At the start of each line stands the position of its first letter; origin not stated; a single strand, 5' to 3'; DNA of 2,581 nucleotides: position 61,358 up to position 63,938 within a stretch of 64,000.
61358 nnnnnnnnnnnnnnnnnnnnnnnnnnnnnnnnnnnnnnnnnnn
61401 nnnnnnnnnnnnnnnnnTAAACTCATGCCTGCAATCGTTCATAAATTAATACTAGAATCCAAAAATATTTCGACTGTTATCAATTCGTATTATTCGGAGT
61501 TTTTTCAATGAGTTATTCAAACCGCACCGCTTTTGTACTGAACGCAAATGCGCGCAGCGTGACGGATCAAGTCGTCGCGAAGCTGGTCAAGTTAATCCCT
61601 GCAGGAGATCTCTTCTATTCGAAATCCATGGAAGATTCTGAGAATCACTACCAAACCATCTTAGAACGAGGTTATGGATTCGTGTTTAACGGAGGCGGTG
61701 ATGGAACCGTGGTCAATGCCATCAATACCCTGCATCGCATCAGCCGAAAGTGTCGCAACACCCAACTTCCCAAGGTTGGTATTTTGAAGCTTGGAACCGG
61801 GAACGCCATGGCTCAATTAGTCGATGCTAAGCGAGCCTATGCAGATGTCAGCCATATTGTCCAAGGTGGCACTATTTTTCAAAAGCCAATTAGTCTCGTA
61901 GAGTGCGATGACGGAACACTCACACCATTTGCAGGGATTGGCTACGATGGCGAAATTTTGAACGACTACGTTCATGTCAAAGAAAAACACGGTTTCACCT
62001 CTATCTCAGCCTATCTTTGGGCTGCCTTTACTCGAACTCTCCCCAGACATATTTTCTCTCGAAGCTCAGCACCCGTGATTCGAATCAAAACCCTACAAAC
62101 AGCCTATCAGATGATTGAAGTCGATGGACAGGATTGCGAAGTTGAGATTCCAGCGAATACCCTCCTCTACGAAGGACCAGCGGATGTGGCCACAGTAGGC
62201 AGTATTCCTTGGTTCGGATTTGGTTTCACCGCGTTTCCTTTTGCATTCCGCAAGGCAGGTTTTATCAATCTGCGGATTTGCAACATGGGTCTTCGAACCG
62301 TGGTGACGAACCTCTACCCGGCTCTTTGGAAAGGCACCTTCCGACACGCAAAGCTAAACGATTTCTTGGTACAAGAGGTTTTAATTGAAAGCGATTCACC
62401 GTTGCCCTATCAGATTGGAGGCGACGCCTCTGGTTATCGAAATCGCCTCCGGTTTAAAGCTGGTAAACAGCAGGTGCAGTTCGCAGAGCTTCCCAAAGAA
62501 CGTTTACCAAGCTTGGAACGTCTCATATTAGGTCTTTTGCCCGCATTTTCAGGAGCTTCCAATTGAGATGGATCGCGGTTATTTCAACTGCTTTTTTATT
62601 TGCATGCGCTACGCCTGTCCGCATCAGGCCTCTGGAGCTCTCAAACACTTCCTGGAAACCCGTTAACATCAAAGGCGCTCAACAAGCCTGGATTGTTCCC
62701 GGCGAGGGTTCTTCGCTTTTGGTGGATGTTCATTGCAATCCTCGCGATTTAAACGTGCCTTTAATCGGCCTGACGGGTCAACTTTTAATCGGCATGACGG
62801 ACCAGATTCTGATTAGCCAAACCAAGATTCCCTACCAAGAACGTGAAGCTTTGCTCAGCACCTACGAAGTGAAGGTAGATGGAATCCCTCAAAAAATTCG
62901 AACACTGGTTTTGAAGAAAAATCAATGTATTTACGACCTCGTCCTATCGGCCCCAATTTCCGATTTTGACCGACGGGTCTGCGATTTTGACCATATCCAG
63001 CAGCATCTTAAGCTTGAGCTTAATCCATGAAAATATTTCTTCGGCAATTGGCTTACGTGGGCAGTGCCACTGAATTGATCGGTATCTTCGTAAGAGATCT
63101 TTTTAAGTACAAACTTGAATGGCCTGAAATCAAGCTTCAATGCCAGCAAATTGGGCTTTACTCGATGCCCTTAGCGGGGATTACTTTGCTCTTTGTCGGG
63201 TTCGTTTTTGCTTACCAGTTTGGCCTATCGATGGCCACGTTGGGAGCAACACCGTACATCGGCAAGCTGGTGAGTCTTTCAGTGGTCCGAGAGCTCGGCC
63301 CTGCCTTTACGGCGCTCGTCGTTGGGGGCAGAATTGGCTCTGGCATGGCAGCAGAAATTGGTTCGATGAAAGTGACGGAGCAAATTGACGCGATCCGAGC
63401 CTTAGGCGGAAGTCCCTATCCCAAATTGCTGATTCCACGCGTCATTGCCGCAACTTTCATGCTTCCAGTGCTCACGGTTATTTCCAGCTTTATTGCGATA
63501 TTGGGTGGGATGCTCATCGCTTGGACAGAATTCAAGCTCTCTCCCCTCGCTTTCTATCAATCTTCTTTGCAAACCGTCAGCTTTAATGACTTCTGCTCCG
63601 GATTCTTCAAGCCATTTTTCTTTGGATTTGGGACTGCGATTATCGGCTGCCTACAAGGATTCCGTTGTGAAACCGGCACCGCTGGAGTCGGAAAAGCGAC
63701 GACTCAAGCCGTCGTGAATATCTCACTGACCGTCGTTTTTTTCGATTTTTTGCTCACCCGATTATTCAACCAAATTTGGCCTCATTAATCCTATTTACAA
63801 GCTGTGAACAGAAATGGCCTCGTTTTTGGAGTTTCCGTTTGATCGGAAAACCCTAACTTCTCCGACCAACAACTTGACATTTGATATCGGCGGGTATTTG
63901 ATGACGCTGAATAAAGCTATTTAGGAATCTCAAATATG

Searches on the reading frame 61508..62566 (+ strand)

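Call 45: search_protein_families(library=pfam, proteins=[window:61508-62566:+], max_evalue=0.01)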
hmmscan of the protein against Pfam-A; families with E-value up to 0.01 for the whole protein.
window:61508-62566:+ (352 aa): 2 families
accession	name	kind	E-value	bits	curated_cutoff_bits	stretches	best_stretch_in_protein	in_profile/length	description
PF00781.29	DAGK_cat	-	3.9e-10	39.9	23.6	1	17-114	17-108/125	Diacylglycerol kinase catalytic domain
PF19279.4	YegS_C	-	0.00036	20.8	27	1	190-309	32-141/158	YegS C-terminal NAD kinase beta sandwich-like domain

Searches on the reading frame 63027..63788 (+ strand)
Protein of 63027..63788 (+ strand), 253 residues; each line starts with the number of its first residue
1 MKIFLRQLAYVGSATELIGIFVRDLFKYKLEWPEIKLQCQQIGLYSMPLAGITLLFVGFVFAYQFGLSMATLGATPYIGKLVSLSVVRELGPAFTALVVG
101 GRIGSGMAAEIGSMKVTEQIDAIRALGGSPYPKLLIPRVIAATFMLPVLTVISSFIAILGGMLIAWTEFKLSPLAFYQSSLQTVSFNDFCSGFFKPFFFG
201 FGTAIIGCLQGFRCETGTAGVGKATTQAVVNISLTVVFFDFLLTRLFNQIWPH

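Call 45: search_protein_families(library=pfam, proteins=[window:63027-63788:+], max_evalue=0.01)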
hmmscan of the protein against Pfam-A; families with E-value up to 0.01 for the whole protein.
window:63027-63788:+ (253 aa): 1 family
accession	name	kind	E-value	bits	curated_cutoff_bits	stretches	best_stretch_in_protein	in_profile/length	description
PF02405.21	MlaE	-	2e-69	233.8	22.5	1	38-245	4-211/212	Permease MlaE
